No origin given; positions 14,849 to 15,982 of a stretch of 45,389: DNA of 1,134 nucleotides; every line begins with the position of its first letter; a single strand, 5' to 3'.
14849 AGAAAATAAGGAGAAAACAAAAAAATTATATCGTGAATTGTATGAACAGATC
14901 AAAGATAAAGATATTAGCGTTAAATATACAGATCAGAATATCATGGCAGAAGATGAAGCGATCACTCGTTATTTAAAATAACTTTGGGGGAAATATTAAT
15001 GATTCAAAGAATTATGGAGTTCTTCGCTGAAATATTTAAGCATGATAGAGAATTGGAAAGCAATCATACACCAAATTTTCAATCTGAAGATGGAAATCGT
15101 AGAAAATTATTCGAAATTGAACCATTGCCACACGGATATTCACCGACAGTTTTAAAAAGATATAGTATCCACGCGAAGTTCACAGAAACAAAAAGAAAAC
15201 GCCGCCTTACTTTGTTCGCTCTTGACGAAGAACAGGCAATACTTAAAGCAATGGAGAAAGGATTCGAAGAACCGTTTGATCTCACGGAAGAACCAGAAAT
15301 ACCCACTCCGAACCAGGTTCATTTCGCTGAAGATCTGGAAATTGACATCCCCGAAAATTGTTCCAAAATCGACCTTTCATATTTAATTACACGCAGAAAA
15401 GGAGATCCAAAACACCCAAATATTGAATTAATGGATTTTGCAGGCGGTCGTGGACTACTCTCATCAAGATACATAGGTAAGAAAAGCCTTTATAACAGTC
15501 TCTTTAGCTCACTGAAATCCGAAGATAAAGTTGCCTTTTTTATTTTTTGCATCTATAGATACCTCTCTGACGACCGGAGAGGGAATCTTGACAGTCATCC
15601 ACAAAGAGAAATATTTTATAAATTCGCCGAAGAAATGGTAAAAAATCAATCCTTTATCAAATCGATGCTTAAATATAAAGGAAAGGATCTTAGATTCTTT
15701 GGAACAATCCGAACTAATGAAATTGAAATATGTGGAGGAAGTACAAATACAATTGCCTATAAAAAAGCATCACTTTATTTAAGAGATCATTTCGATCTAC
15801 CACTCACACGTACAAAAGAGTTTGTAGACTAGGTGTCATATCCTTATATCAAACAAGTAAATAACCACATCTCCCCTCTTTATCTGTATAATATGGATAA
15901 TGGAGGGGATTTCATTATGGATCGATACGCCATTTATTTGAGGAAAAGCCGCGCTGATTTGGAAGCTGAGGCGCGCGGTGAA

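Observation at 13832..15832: Unrecognisable cargo genes inserted in an immR-immA-int type lysogeny operon: candidate prophage-borne defence/exclusion cassette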

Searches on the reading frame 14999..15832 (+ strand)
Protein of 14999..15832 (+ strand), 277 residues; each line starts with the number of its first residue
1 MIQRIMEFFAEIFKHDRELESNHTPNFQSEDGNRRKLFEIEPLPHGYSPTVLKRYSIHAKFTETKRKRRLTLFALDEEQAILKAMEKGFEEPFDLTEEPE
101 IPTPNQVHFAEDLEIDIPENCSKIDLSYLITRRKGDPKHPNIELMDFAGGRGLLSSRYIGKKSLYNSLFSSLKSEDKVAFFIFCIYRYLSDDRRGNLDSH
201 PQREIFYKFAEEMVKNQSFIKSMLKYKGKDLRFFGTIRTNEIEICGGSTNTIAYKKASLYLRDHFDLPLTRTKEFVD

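Call 3: search_protein_families(library=pfam, proteins=[window:14999-15832:+], max_evalue=1)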
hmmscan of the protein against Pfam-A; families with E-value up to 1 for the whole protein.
window:14999-15832:+ (277 aa): 1 family
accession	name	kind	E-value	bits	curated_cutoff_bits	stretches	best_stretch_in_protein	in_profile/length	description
PF09338.16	Gly_reductase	-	0.14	11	22.2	1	215-242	255-282/426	Glycine/sarcosine/betaine reductase component B subunits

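Call 4: search_protein_families(library=phrogs, proteins=[window:14999-15832:+], max_evalue=1)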
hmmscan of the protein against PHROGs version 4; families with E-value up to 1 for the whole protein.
window:14999-15832:+ (277 aa): 1 family
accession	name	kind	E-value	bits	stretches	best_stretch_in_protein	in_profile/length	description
phrog_20233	-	unknown function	1.4e-10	42.3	1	55-224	17-188/212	-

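Call 5: search_protein_families(library=padloc, proteins=[window:14999-15832:+], max_evalue=1)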
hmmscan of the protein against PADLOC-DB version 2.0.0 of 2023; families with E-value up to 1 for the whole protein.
window:14999-15832:+ (277 aa): 0 families

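Call 6: search_protein_families(library=ncbifam, proteins=[window:14999-15832:+], max_evalue=1)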
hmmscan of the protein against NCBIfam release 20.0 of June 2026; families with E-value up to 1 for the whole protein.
window:14999-15832:+ (277 aa): 0 families

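Call 10: search_dna_similar(query=window:14999-15832:+, collection=phages, mode=protein, max_rows=30, max_evalue=0.001)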
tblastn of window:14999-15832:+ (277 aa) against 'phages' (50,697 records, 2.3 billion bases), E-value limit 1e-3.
No match.

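Call 11: find_homologous_proteins(query=window:14999-15832:+)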
Query window:14999-15832:+ (277 aa): 51 proteins with E <= 0.001 among 377 candidates.
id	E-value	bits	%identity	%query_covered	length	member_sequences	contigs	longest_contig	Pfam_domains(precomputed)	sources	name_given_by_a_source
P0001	5.9e-183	624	100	100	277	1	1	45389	-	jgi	jgi:hypothetical protein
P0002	1.7e-62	229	47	84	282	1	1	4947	-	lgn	-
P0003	5.5e-61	224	47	82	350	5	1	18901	-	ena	-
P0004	6.9e-59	218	49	80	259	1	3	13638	-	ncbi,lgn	-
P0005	8.1e-59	217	49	81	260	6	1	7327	-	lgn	-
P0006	2.1e-58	216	49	80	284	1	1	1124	-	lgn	-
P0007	8.6e-58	214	48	79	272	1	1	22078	-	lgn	-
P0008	5.1e-57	211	49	79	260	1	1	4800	-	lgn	-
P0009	2.3e-56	209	49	80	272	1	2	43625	-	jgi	jgi:hypothetical protein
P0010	8.9e-56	207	47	80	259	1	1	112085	-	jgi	jgi:hypothetical protein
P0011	3.7e-55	205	47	80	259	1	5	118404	-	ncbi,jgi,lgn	jgi:hypothetical protein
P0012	1.3e-54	204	48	81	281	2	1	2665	PF26438.1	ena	-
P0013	2.1e-54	203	46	78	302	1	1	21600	PF05154.22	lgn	-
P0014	4.6e-54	202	47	79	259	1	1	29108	-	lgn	-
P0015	1.4e-53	200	47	77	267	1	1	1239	-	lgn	-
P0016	1.8e-52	197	45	79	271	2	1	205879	-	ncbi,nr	ncbi:MAG: hypothetical protein C0424_01580 [Sphingobacteriaceae bacterium]|nr:hypothetical protein [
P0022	5.5e-47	179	42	79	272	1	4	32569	-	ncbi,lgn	-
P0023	1.7e-46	177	41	83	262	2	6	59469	-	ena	-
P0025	2.7e-45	173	46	71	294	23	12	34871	-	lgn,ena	-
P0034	4.6e-43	166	42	78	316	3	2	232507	-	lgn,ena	-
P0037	1.4e-42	164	41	78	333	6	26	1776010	-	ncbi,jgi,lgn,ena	-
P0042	1.0e-37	148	41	77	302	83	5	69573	-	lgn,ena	-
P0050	3.3e-24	104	34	76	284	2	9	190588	-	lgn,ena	-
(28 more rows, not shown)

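Call 15: find_encoding_contigs(protein=P0011, flank=6000, max_places=3)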
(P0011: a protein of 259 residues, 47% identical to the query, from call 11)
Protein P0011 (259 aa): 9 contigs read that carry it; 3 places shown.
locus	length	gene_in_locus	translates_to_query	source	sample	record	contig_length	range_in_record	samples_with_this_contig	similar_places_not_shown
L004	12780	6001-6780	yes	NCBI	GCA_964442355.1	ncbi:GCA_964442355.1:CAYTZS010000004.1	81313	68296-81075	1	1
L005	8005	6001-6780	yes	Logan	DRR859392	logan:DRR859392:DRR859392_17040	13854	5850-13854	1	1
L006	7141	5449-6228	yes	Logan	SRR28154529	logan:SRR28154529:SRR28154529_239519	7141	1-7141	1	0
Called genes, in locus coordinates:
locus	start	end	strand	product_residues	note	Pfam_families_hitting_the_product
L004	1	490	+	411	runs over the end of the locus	-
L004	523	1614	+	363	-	PF09565:RE_NgoFVII (weak), PF13091:PLDc_2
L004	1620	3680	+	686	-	PF00122:E1-E2_ATPase, PF00702:Hydrolase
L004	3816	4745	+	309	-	PF11396:PepSY_like (faint)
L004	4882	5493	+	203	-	PF00239:Resolvase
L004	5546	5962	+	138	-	-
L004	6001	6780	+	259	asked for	-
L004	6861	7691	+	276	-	PF18728:HEPN_AbiV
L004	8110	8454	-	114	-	PF19663:DUF6166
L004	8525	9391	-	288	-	PF08401:ArdcN, PF18818:MPTase-PolyVal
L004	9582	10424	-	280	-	PF12684:DUF3799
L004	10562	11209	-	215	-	-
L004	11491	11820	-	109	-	-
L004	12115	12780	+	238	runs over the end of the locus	-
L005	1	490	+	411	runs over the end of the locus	-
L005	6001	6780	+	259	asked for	-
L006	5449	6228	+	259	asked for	-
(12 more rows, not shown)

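Call 16: find_encoding_contigs(protein=P0037, flank=6000, max_places=4)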
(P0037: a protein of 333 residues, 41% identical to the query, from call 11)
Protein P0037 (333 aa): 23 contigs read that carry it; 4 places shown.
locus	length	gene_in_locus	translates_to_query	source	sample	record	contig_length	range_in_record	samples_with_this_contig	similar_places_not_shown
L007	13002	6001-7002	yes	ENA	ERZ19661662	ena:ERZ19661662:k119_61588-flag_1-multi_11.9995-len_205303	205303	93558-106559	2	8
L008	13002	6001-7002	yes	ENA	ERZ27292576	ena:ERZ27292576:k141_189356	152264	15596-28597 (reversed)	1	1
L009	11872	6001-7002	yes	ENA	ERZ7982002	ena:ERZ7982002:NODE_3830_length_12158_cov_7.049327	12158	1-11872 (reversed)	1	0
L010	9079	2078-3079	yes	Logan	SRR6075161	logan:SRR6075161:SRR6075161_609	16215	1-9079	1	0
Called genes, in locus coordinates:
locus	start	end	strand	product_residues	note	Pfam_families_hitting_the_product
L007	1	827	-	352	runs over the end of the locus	PF00091:Tubulin, PF22340:TubZ_C_3 (weak)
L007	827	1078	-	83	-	-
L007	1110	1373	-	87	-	-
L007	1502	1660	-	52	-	-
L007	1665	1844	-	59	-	-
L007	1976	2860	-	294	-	-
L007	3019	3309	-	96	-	PF20323:DUF6618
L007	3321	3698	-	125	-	-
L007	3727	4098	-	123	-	-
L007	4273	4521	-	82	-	-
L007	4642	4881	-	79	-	-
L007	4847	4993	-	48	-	-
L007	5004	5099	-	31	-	-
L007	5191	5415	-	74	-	-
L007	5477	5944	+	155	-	PF01381:HTH_3, PF12844:HTH_19, PF13560:HTH_31 (weak)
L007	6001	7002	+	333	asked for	-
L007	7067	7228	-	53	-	-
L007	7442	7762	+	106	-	PF12844:HTH_19, PF01381:HTH_3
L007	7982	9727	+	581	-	PF00239:Resolvase, PF07508:Recombinase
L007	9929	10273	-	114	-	PF21748:UPF0150, PF15919:HicB_lk_antitox (weak), PF05534:HicB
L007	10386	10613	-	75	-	PF07927:HicA_toxin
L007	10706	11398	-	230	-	PF12686:DUF3800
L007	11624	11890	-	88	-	-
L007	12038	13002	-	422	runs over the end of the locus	PF00171:Aldedh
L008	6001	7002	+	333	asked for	-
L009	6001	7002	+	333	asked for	-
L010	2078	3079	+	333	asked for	-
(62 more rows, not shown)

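Call 17: find_encoding_contigs(protein=P0016, flank=6000, max_places=2)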
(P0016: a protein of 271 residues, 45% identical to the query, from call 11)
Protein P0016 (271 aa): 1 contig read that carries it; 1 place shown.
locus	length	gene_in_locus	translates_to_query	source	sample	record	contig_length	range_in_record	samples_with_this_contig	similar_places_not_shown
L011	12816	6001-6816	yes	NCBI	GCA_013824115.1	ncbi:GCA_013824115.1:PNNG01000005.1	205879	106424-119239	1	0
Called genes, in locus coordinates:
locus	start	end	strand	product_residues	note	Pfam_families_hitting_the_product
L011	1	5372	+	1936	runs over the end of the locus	PF13195:DUF4011, PF13604:AAA_30 (faint), PF13086:AAA_11, PF01443:Viral_helicase1 (faint), PF13086:AAA_11, PF13087:AAA_12, PF18741:MTES_1575, PF11784:DUF3320, +1 more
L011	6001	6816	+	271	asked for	-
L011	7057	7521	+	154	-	PF01850:PIN (weak)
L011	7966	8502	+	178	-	PF08547:CIA30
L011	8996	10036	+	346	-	PF02661:Fic, PF13412:HTH_24 (weak)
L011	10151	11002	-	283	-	PF00749:tRNA-synt_1c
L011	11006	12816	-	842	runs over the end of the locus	PF17892:Cadherin_5 (weak), PF17963:Big_9, PF18962:Por_Secre_tail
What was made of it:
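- In Bacteroidota, C sits next to HEPN_AbiV, PIN and Fic genes (calls 15, 17).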

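Call 18: find_encoding_contigs(protein=P0009, flank=6000, max_places=2)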
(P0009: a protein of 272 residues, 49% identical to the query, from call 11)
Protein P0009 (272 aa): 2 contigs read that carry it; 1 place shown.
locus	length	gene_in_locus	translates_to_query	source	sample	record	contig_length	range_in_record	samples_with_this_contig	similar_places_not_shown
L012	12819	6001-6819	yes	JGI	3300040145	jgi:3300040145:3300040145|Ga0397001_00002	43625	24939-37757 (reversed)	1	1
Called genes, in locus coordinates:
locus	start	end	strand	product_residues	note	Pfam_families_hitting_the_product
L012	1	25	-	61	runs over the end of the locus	-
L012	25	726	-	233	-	PF08761:dUTPase_2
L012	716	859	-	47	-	-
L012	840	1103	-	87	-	-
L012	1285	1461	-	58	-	-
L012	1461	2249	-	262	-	PF01695:IstB_IS21, PF00308:Bac_DnaA (faint), PF20720:nSTAND3 (weak), PF00004:AAA (weak)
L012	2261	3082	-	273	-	-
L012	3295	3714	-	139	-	-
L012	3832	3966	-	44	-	-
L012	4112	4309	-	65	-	-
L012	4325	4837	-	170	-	PF13560:HTH_31 (weak), PF01381:HTH_3 (weak)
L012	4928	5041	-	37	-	-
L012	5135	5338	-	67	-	PF12844:HTH_19, PF13560:HTH_31, PF01381:HTH_3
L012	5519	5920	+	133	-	PF12844:HTH_19, PF13443:HTH_26 (faint), PF13560:HTH_31, PF01381:HTH_3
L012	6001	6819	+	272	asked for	-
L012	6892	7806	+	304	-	PF00533:BRCT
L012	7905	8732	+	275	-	PF20613:HipA_2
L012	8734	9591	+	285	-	PF11236:DUF3037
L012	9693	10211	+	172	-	PF06114:Peptidase_M78 (weak)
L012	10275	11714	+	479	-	PF00239:Resolvase, PF07508:Recombinase, PF13408:Zn_ribbon_recom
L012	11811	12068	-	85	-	-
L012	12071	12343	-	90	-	-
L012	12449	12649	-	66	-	-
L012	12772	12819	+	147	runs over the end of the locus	PF09851:SHOCT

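Call 27: search_solved_structures(query=A1, max_evalue=10, show_alignments=2)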
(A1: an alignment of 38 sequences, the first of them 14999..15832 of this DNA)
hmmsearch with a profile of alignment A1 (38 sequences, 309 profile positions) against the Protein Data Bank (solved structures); distinct sequences matched with E-value up to 10: 4.
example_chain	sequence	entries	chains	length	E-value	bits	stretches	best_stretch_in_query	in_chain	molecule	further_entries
5uhu_A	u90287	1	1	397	1.9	10.9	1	79-140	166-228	Mycinamicin IV hydroxylase/epoxidase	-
4aw3_A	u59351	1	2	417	2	10.8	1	79-140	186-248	P-450-LIKE PROTEIN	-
2y46_A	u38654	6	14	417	2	10.8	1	79-140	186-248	P-450-LIKE PROTEIN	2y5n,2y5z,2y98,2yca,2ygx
3zsn_A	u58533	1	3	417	2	10.8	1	79-140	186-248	P-450-LIKE PROTEIN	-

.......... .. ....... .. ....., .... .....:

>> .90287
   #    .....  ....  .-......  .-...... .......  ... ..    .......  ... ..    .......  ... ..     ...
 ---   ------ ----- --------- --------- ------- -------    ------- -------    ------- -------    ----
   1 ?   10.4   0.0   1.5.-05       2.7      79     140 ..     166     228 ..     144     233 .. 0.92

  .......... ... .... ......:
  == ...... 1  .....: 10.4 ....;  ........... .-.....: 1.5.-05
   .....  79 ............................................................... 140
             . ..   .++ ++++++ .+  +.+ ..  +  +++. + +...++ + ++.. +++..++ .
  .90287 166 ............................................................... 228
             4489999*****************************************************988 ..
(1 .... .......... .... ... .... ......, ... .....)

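Call 30: predict_structure(alignment_id=A1)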
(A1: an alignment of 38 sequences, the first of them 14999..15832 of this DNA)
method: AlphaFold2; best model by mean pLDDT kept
length: 277 residues; sequences in the alignment: 38
mean_pLDDT: 89.0   pTM: 0.79
mean pLDDT of the five models: 89.0, 88.9, 87.4, 87.3, 86.4
residues with pLDDT >= 90: 205; 70-90: 33; 50-70: 27; < 50: 12
segments of 3 or more residues with pLDDT < 50: 22-30
pLDDT, mean of each block of 10 residues (from residue 1): 72 57 47 54 71 95 98 95 98 95 97 94 94 89 93 90 95 98 98 97 98 98 98 94 95 99 98 86
secondary structure, 60 per line:
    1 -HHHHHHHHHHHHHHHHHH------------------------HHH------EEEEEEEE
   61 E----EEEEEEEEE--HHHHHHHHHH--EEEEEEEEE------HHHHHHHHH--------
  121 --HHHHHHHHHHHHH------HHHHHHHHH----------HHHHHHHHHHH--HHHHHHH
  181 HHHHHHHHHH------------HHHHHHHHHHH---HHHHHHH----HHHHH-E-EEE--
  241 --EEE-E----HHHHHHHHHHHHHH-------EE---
elements in order: H2-19 E53-61 E66-74 H77-86 E89-97 H104-112 H123-135 H142-150 H161-171 H174-190 H203-213 H217-223 H228-232 E236-238 E243-245 H252-265
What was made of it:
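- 14999..15832 (+): ORF C, 277 aa, a member of a repressor-adjacent prophage family that is usually membrane-anchored (PHROG 20233). This copy has an N-terminal amphipathic helix where most homologues have a TM anchor. AlphaFold2 model has pLDDT 89 and pTM 0.79 (call 30).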

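Call 32: fold_search(model_id=the predicted structure, library=pdb)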
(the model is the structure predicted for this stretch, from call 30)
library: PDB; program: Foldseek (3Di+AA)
matches with E <= 10: 317; with E <= 0.001: 0
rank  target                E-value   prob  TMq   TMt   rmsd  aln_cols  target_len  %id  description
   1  4zt0_A                4.5e-01  0.06  0.14  0.04  22.4       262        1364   10  Crystal structure of catalytically-active Streptococcus pyogenes Cas9 in complex with single-guide RNA at 2.9 Angstrom (released 2015-07-08)
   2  4zt0_C                4.5e-01  0.06  0.14  0.04  22.6       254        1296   12  Crystal structure of catalytically-active Streptococcus pyogenes Cas9 in complex with single-guide RNA at 2.9 Angstrom (released 2015-07-08)
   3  3noc_A                4.5e-01  0.04  0.11  0.04  18.1       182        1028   15  Designed ankyrin repeat protein (DARPin) binders to AcrB: Plasticity of the Interface (released 2011-05-18)
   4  7vk9                  4.8e-01  0.08  0.14  0.04  18.2       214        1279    9  Crystal structure of xCas9 P411T (released 2022-04-06)
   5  9w7t_A                5.1e-01  0.06  0.14  0.05  20.4       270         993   11  SuperFi Cas9 - 20nt sgRNA - DNA ternary complex Class B (released 2025-12-31)
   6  6o0y_A                5.4e-01  0.09  0.14  0.04  16.3       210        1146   13  Conformational states of Cas9-sgRNA-DNA ternary complex in the presence of magnesium (released 2019-07-10)
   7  5vw1_A                5.7e-01  0.06  0.14  0.04  22.7       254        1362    7  Crystal structure of SpyCas9-sgRNA-AcrIIA4 ternary complex (released 2017-06-28)
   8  9w9d_A                5.7e-01  0.04  0.12  0.04  22.6       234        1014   14  SuperFi Cas9 - 22nt sgRNA - DNA ternary complex (released 2025-12-31)
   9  7s4x_A                5.7e-01  0.04  0.13  0.04  22.1       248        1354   11  Cas9:gRNA in complex with 18-20MM DNA, 1 minute time-point, kinked active conformation (released 2022-03-02)
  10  9w7u_A                6.0e-01  0.06  0.14  0.04  23.4       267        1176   10  SuperFi Cas9 - 20nt sgRNA - DNA ternary complex Class C (released 2025-12-31)
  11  9e9v_B                6.4e-01  0.06  0.12  0.17  16.1       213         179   12  Structural Insights into HIV-1 Vif-Mediated Ubiquitination and Degradation of APOBEC3H (released 2026-03-11)
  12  8t6t_A                6.8e-01  0.06  0.14  0.04  21.9       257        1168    9  SpRY-Cas9:gRNA complex targeting TAC PAM DNA with 13 bp R-loop (released 2024-05-01)
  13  9cgu_A                6.8e-01  0.04  0.13  0.04  22.2       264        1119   11  Cas9 ternary complex, 14-nt sgRNA, State II (kinked) (released 2024-12-04)
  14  7qoh_g                8.1e-01  0.30  0.14  0.38   9.2        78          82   12  Unique vertex of the phicrAss001 virion with C5 symmetry imposed (released 2023-03-29)
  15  7s37_P                8.6e-01  0.06  0.14  0.05  19.5       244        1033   11  Cas9:sgRNA (S. pyogenes) in the open-protein conformation (released 2022-04-20)
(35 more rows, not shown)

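Call 40: find_related_loci(query=A1, collection=viral_contigs, flank=6000)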
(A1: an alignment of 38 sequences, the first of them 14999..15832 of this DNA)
Query A1 (277 aa) in viral_contigs; peptide patterns used: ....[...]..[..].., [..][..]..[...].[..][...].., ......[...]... (x = any residue, [..] = any of these).
36 stretches matched a pattern; 19 encode a relative of the query (tblastn E <= 1e-3); 19 distinct loci.
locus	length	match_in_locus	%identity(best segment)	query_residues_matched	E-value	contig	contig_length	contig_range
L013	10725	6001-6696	46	46-275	7e-63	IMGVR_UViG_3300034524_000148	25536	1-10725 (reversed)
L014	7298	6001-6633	46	54-263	2e-55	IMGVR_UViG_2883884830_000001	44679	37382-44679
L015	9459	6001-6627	47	55-261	1e-54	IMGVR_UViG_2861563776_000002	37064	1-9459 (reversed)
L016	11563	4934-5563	46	59-263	3e-52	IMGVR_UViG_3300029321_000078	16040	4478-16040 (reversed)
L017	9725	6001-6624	43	55-261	3e-50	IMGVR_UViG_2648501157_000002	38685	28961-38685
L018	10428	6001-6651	42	55-273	3e-49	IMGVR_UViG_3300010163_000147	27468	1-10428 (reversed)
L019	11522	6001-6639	42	53-267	7e-49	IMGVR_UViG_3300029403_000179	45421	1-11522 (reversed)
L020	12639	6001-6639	41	53-267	2e-48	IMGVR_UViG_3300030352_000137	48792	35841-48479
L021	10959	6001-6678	40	55-277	2e-47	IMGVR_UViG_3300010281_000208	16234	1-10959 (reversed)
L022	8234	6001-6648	40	52-263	1e-46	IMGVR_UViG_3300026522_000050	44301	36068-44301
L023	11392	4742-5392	41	55-267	8e-46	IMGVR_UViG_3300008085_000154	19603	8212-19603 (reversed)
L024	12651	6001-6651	41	55-267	8e-46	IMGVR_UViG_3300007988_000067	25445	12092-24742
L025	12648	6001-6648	39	56-274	3e-45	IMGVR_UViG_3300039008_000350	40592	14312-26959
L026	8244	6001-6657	42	52-263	7e-44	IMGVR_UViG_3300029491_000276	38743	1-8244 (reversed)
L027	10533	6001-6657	41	52-263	2e-43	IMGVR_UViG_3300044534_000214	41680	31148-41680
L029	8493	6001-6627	37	54-258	2e-37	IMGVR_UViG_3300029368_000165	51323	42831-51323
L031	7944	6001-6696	29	41-266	2e-17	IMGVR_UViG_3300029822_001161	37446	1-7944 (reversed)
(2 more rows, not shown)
